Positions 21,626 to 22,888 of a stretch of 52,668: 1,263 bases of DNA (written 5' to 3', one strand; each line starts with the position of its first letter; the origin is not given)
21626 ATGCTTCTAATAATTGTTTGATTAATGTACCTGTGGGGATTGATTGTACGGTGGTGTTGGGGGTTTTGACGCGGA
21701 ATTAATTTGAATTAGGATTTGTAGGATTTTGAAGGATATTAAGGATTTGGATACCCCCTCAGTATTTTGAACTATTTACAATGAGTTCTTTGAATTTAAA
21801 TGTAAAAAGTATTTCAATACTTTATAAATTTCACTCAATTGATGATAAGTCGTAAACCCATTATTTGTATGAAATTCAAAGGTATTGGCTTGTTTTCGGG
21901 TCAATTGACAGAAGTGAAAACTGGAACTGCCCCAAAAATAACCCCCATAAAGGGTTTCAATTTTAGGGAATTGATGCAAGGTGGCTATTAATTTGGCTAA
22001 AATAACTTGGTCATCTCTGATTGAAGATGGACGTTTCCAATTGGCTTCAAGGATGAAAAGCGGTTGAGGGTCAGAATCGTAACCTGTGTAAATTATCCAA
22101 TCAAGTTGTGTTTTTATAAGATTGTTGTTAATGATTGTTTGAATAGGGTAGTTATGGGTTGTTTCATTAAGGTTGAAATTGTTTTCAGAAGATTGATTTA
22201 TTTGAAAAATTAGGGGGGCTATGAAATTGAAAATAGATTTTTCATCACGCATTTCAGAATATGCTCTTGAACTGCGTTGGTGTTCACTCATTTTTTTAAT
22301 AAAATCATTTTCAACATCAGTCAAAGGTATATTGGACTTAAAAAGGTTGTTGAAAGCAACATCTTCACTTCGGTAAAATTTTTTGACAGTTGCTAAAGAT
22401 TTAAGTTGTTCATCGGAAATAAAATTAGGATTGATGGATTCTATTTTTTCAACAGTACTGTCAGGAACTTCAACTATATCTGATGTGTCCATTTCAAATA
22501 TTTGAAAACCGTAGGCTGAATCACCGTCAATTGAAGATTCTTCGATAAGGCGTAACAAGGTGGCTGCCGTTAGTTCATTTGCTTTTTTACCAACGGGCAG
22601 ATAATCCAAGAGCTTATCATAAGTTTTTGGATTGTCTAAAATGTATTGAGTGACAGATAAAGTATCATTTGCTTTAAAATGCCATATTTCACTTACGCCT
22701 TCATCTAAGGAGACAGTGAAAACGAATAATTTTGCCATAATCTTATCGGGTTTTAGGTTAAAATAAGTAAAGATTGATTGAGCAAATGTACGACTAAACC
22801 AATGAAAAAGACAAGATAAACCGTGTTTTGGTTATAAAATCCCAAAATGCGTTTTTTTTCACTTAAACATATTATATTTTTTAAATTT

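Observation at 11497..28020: The same 21-nt insert splits the CCCCT/CAGTAT motif at three loci, always in frame inside coding sequence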

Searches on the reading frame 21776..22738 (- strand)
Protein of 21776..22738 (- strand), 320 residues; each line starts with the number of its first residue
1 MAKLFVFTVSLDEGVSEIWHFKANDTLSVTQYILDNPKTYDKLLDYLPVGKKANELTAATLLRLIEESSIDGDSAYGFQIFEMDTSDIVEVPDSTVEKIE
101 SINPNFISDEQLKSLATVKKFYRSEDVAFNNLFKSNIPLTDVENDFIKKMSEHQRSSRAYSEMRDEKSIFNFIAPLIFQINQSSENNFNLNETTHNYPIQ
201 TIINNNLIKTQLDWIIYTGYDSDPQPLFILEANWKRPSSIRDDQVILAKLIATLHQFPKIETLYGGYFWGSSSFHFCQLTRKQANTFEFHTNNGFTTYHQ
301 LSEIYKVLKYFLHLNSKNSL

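Call 59: search_protein_families(library=pfam, proteins=[window:21776-22738:-], max_evalue=0.001)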
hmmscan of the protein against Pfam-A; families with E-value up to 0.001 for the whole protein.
window:21776-22738:- (320 aa): 0 families
